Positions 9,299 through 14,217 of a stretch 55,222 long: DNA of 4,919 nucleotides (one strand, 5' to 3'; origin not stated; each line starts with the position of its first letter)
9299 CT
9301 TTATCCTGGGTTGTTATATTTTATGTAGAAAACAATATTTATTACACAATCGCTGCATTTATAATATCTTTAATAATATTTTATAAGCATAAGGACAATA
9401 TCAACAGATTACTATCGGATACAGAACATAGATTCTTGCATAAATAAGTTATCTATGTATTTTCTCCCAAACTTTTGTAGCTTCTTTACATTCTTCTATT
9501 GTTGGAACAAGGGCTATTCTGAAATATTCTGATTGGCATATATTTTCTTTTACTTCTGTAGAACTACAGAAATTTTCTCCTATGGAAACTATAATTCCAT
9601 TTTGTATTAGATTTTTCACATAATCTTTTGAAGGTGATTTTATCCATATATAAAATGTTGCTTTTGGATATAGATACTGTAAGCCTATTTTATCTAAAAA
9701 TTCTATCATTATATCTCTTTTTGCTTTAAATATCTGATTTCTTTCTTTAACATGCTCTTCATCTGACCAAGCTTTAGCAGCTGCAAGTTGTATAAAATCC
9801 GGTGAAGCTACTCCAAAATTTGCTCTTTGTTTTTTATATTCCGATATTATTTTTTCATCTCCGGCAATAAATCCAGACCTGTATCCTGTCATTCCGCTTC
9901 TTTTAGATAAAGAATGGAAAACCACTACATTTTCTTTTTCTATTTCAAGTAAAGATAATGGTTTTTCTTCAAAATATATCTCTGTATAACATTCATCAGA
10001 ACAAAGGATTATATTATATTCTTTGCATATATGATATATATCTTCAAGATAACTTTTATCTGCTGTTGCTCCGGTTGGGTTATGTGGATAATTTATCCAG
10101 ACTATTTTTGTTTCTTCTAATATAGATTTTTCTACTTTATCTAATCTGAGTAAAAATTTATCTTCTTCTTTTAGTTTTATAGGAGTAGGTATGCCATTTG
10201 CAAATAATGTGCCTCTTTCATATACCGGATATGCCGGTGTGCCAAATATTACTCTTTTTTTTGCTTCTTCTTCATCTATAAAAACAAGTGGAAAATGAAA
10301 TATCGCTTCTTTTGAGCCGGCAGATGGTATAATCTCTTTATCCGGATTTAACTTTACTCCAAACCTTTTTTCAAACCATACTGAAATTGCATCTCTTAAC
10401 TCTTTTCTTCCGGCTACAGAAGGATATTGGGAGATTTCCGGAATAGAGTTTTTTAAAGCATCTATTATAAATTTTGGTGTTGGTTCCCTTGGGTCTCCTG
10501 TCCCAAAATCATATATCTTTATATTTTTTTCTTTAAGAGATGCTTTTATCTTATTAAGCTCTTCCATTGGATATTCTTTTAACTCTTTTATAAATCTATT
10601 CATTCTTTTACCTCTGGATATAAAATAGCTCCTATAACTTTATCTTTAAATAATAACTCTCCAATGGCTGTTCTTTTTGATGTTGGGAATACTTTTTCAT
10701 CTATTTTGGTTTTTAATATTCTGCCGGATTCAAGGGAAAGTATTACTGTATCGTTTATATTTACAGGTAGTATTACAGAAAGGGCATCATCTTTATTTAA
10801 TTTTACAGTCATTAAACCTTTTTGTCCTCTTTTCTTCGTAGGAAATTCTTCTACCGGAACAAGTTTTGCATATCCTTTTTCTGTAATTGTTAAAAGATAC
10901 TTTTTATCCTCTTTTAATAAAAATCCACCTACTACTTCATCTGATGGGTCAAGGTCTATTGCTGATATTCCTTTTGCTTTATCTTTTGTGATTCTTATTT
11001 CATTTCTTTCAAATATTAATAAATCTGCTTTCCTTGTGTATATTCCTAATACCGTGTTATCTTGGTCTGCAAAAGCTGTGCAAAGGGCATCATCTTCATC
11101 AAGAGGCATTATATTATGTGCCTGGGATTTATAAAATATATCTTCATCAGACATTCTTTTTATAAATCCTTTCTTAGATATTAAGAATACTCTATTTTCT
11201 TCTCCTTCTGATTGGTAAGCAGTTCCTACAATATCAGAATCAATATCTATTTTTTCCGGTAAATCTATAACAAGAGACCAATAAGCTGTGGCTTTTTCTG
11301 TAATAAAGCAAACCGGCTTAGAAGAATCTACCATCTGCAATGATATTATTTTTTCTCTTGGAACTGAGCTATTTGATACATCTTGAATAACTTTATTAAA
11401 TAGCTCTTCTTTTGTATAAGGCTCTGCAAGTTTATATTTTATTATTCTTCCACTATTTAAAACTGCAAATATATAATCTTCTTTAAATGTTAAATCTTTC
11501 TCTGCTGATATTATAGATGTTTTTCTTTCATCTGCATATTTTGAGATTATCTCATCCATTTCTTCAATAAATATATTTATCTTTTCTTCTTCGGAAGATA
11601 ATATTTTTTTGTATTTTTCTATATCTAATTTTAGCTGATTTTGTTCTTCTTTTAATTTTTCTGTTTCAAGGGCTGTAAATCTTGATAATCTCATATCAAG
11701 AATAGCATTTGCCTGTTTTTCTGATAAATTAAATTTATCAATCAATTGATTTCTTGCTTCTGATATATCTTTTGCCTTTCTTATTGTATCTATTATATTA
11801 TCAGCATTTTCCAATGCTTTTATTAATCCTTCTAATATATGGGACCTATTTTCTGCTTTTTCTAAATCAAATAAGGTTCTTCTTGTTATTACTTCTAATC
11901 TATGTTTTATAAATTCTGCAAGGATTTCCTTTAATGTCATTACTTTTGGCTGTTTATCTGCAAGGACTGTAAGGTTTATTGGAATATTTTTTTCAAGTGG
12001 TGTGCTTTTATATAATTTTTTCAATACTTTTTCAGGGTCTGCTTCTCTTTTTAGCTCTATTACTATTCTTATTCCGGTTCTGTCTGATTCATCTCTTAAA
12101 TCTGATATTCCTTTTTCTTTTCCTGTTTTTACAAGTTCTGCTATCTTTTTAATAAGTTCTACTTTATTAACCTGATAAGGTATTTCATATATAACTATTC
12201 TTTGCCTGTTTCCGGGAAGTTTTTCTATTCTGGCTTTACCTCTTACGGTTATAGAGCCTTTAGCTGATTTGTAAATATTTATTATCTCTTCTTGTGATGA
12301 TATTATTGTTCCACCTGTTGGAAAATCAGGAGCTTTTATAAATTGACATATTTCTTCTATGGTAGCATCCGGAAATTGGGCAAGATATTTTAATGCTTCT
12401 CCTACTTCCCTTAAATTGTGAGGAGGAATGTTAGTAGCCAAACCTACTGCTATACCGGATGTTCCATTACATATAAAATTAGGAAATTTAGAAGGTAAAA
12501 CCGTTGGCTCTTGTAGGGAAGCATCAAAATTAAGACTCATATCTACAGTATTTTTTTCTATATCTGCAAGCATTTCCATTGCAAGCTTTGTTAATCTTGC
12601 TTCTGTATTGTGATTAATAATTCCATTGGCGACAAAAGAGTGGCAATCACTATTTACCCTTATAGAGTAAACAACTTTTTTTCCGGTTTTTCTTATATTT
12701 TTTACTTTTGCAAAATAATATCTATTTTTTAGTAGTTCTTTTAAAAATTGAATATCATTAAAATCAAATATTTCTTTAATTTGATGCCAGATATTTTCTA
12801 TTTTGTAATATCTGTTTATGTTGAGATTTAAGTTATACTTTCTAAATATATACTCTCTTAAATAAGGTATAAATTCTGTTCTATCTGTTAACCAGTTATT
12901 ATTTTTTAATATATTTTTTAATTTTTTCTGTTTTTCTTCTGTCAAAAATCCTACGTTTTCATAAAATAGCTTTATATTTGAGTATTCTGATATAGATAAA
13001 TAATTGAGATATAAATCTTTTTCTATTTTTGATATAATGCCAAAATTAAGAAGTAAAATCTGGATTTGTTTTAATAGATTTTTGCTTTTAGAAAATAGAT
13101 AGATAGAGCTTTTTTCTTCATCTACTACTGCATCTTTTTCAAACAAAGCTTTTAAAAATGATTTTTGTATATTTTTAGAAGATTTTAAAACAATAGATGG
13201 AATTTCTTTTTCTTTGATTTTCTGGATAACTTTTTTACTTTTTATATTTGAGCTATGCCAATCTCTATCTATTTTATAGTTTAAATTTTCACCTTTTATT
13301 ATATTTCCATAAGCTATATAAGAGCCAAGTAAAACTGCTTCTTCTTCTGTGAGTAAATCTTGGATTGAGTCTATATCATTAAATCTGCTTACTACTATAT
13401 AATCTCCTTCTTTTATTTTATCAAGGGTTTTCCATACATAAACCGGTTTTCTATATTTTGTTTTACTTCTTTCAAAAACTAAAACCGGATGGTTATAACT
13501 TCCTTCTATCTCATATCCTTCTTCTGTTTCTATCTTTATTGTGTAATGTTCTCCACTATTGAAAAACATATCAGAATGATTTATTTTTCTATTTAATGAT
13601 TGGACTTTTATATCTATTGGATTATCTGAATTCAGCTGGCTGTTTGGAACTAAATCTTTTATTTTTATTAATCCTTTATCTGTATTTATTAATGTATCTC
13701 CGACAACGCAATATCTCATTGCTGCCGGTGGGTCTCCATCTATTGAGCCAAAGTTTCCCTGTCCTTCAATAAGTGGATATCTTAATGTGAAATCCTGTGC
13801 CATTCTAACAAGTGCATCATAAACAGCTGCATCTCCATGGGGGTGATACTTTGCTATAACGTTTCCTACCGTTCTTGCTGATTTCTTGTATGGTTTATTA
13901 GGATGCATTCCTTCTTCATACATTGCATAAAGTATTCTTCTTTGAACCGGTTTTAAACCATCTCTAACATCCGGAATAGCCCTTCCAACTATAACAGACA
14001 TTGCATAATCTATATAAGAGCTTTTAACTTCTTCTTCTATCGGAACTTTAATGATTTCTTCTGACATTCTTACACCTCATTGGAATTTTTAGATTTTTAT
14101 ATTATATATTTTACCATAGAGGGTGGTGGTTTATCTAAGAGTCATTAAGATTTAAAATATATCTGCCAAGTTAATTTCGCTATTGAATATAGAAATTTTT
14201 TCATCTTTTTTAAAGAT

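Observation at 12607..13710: gyrA is interrupted by an Mxe-GyrA-like intein that keeps a full-size but apparently degenerate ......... domain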

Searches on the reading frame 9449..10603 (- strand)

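Call 43: search_protein_families(library=pfam, proteins=[window:9449-10603:-], max_evalue=0.00001)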
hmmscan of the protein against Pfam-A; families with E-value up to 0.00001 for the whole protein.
window:9449-10603:- (384 aa): 1 family
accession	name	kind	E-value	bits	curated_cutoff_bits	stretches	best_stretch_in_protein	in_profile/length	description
PF00155.27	Aminotran_1_2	-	4.9e-55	187.6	19.7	1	30-375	3-357/361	Aminotransferase class I and II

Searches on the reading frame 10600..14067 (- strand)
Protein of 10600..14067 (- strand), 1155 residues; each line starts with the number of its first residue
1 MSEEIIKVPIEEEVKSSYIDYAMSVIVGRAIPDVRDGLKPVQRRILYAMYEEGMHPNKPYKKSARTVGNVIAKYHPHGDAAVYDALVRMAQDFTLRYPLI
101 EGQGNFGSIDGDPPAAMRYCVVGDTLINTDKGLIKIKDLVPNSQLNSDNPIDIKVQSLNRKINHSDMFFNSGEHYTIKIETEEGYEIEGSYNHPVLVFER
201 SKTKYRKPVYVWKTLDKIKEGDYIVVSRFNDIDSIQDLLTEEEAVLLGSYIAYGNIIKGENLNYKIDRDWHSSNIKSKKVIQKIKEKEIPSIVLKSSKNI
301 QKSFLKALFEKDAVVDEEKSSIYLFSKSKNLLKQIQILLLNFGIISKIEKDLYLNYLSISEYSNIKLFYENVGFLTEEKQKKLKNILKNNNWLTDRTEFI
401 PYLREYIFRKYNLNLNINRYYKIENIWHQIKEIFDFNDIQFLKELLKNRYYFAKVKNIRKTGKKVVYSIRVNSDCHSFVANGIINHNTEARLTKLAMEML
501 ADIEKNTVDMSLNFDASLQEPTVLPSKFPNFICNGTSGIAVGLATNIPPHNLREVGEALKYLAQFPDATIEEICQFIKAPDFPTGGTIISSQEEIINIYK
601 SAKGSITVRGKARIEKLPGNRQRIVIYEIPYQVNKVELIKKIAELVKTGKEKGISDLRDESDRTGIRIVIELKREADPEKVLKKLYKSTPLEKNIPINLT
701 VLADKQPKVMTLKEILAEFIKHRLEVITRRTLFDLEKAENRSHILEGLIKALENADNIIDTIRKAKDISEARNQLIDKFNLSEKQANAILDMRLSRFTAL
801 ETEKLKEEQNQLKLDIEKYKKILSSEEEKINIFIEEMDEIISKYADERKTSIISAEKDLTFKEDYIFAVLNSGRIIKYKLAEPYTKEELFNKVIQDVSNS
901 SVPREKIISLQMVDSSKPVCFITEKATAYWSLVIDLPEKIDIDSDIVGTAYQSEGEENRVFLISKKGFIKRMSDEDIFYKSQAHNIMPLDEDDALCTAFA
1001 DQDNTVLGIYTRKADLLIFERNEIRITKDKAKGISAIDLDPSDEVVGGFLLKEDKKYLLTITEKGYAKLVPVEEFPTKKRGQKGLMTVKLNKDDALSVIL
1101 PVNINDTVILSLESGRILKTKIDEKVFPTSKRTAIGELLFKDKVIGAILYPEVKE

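Call 4: search_protein_families(library=pfam, proteins=[window:10600-14067:-], max_evalue=1)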
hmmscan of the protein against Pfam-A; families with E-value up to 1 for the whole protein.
window:10600-14067:- (1155 aa): 5 families
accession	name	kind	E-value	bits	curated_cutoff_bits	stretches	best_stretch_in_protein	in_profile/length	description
PF00521.26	DNA_topoisoIV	-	6.9e-152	506.7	31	2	488-837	92-431/432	DNA gyrase/topoisomerase IV, subunit A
PF03989.18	DNA_gyraseA_C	-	1.8e-17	62.9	27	2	1057-1103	2-48/48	DNA gyrase C-terminal domain, beta-propeller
PF14890.11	Intein_splicing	-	1.6e-12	47.9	35.8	1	134-487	10-155/155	Intein splicing domain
PF14528.11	LAGLIDADG_3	-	6.7e-11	42.7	22.5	1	301-373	3-82/82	LAGLIDADG-like domain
PF12308.13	Noelin-1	-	0.19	12.3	25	1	705-758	34-89/100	Neurogenesis glycoprotein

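Call 5: search_protein_families(library=ncbifam, proteins=[window:10600-14067:-], max_evalue=1)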
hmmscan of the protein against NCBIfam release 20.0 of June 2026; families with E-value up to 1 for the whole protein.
window:10600-14067:- (1155 aa): 15 families
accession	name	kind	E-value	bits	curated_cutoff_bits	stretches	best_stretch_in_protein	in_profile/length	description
NF038098.1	GyrA_w_intein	exception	2.1e-260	867.3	1850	2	278-1123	313-1197/1232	intein-containing DNA gyrase subunit A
NF004043.1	PRK05560.1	equivalog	8.3e-243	807.9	902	2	488-1136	117-780/798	DNA gyrase subunit A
TIGR01063.1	gyrA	equivalog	1.7e-238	793.6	877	2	487-1133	115-778/800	DNA topoisomerase (ATP-hydrolyzing) subunit A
NF004044.1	PRK05561.1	subfamily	3e-215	717.1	654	3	488-1045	112-679/738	DNA topoisomerase (ATP-hydrolyzing)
TIGR01061.1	parC_Gpos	equivalog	5.8e-180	600.3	813.25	3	487-1084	115-726/737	DNA topoisomerase IV subunit A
NF010586.0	PRK13979.1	equivalog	2.7e-171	571.6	1475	3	487-877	127-530/957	DNA topoisomerase IV subunit A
TIGR01062.1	parC_Gneg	equivalog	2.3e-155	518.6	628.9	3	487-857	116-481/735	DNA topoisomerase IV subunit A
NF009397.0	PRK12758.1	equivalog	6.9e-60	202.9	780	2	488-853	126-477/870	DNA gyrase/topoisomerase IV subunit A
NF007209.0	PRK09631.1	equivalog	1.4e-59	202.4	644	2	488-856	107-459/635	DNA topoisomerase IV subunit A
NF007208.0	PRK09630.1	equivalog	4.1e-38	131.5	598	2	12-120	6-107/479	DNA topoisomerase IV subunit A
NF005852.0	PRK07773.1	equivalog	5.5e-19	68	780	2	285-488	596-827/886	replicative DNA helicase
NF011418.0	PRK14845.1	equivalog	7.1e-14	50.5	756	2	283-390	212-315/1049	translation initiation factor IF-2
TIGR01445.1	intein_Nterm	domain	5.6e-11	43.3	24.5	1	120-197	1-83/83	intein N-terminal splicing region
NF011491.0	PRK14898.1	equivalog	8.9e-11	40.5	783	1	280-405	316-442/860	DNA-directed RNA polymerase subunit A''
TIGR01443.1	intein_Cterm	domain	0.58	10.5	15.6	1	466-488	2-24/24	intein C-terminal splicing region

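Call 9: find_encoding_contigs(protein=window:10600-14067:-, flank=3000, max_places=6)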
Protein window:10600-14067:- (1155 aa): 5 contigs read that carry it; 1 place shown.
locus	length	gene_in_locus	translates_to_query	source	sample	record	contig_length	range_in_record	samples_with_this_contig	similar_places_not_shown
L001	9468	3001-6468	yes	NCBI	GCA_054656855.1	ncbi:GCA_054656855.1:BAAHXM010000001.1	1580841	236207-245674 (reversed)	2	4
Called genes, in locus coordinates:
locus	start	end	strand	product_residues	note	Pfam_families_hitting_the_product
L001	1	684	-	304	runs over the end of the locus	PF02729:OTCace_N, PF00185:OTCace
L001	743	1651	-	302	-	PF02729:OTCace_N, PF00185:OTCace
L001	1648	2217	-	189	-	PF09335:VTT_dom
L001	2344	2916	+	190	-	PF05685:Uma2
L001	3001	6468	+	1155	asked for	PF00521:DNA_topoisoIV, PF14890:Intein_splicing, PF14528:LAGLIDADG_3, PF00521:DNA_topoisoIV, PF03989:DNA_gyraseA_C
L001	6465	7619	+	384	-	PF00155:Aminotran_1_2, PF01053:Cys_Met_Meta_PP (faint)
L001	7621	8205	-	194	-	PF02660:G3P_acyltransf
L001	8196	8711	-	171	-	PF01066:CDP-OH_P_transf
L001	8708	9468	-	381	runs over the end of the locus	PF00091:Tubulin, PF12327:FtsZ_C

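Call 10: list_cluster_members(proteins=[window:10600-14067:-, P0001, P0002, P0003])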
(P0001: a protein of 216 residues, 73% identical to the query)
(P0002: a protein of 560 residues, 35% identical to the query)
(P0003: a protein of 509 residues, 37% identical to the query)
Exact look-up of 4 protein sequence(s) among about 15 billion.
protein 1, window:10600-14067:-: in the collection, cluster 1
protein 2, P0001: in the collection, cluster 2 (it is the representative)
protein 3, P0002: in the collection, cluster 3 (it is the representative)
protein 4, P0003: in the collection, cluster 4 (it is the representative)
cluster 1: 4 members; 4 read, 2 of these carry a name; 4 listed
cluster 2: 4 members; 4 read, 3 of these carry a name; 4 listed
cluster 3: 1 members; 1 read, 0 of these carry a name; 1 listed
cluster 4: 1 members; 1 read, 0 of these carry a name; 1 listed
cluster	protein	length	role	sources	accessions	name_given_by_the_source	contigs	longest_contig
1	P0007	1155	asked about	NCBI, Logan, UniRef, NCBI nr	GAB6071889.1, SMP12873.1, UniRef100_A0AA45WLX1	hypothetical protein JCM14244_02660 [Venenivibrio stagnispumantis] | DNA gyrase subunit A n=2 Tax=Venenivibrio stagnispumantis TaxID=407998 ... | DNA gyrase subunit A [Venenivibrio stagnispumantis]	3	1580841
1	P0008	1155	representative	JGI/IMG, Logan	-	-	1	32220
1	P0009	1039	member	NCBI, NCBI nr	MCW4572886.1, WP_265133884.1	DNA gyrase subunit A [Venenivibrio stagnispumantis]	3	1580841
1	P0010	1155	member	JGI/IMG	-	-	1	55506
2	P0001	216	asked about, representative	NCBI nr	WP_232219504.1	LAGLIDADG family homing endonuclease [Hydrogenivirga sp. 128-5-R1-1]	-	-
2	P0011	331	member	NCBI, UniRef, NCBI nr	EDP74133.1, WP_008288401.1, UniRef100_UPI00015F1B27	DNA gyrase subunit A [Hydrogenivirga sp. 128-5-R1-1] | DNA gyrase subunit A n=1 Tax=Hydrogenivirga sp. 128-5-R1-1 TaxID=392423 ... | DNA gyrase, A subunit [Hydrogenivirga sp. 128-5-R1-1]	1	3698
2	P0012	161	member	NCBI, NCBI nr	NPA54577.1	MAG: DNA gyrase subunit A, partial [Aquificae bacterium] | DNA gyrase subunit A [Aquificota bacterium]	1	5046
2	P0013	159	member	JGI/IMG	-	-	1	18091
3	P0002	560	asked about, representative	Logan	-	-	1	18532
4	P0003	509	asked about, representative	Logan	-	-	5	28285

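Call 12: find_encoding_contigs(protein=P0008, flank=2000, max_places=3)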
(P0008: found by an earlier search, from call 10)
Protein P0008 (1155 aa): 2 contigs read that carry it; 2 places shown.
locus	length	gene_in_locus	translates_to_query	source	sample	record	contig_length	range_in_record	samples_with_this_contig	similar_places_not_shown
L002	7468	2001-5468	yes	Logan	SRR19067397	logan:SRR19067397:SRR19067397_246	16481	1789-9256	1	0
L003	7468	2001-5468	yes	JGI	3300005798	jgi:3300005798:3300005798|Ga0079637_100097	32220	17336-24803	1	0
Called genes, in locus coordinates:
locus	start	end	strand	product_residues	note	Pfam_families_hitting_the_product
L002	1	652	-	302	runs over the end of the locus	PF02729:OTCace_N, PF00185:OTCace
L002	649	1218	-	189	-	PF09335:VTT_dom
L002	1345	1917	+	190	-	PF05685:Uma2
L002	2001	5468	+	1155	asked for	PF00521:DNA_topoisoIV, PF14890:Intein_splicing, PF14528:LAGLIDADG_3, PF00521:DNA_topoisoIV, PF03989:DNA_gyraseA_C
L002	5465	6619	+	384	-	PF00155:Aminotran_1_2, PF01053:Cys_Met_Meta_PP (faint)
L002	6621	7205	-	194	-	PF02660:G3P_acyltransf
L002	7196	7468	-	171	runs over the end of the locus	PF01066:CDP-OH_P_transf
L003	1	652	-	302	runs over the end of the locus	PF02729:OTCace_N, PF00185:OTCace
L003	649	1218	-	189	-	PF09335:VTT_dom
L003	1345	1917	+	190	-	PF05685:Uma2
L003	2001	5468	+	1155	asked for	PF00521:DNA_topoisoIV, PF14890:Intein_splicing, PF14528:LAGLIDADG_3, PF00521:DNA_topoisoIV, PF03989:DNA_gyraseA_C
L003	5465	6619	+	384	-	PF00155:Aminotran_1_2, PF01053:Cys_Met_Meta_PP (faint)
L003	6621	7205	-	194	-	PF02660:G3P_acyltransf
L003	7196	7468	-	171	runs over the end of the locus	PF01066:CDP-OH_P_transf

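Call 13: find_encoding_contigs(protein=P0010, flank=2000, max_places=3)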
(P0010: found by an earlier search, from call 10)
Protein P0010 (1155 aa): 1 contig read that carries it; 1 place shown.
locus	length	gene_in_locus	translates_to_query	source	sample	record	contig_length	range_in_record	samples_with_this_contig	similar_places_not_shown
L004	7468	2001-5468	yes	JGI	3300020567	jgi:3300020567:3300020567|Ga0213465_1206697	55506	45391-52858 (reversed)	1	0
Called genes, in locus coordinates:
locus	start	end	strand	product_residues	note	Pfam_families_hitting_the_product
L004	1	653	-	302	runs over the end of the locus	PF02729:OTCace_N, PF00185:OTCace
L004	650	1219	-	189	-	PF09335:VTT_dom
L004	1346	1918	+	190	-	PF05685:Uma2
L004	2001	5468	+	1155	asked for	PF00521:DNA_topoisoIV, PF14890:Intein_splicing, PF14528:LAGLIDADG_3, PF00521:DNA_topoisoIV, PF03989:DNA_gyraseA_C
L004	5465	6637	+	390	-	PF00155:Aminotran_1_2, PF01053:Cys_Met_Meta_PP (weak)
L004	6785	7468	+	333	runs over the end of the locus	PF22451:NirdL-like_HTH, PF17805:AsnC_trans_reg2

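Call 36: find_related_loci(query=window:10600-14067:-, collection=genome_contigs, flank=1500)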
Query window:10600-14067:- (1155 aa) in genome_contigs; peptide patterns used: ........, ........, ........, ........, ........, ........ (x = any residue, [..] = any of these).
41 stretches matched a pattern; 8 encode a relative of the query (tblastn E <= 1e-3); 8 distinct loci.
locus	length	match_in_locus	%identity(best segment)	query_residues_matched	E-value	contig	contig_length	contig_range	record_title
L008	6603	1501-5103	62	4-1148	0e+0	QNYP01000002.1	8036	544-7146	MAG: Hydrogenothermus sp. isolate MAG 1 Ga0236248_1080, whole genome shotgun sequence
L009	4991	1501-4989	64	4-1110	0e+0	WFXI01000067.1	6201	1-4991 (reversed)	MAG: Hydrogenothermaceae bacterium isolate S141_44_esom k151_15082, whole genome shotgun sequence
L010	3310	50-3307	60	4-1034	0e+0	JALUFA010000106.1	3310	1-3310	MAG: Hydrogenothermaceae bacterium isolate S143_metabat2_scaf2bin.020 S143_NODE_36697_length_3310_cov_1.595664, whole ge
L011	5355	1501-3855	67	3-1151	0e+0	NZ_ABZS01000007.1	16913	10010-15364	Sulfurihydrogenibium yellowstonense SS-5 gcontig_191, whole genome shotgun sequence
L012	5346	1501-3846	67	3-1148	0e+0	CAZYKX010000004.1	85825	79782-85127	MAG TPA_asm: uncultured Aquificales bacterium isolate binchicken_co30_7 genome assembly, contig: NODE_317_length_85825_c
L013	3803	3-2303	67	18-1148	0e+0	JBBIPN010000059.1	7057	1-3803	MAG: Sulfurihydrogenibium sp. isolate SIS170217_bin_303 NODE_1536_length_7057_cov_21.7201, whole genome shotgun sequence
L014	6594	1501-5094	62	4-1145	0e+0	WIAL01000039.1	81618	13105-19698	MAG: Hydrogenothermaceae bacterium isolate S21_4_esom k251_3181, whole genome shotgun sequence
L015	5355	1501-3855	63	4-1148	0e+0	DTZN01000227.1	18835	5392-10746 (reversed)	MAG TPA_asm: Hydrogenothermaceae bacterium isolate UWMA-0248 k99_40636, whole genome shotgun sequence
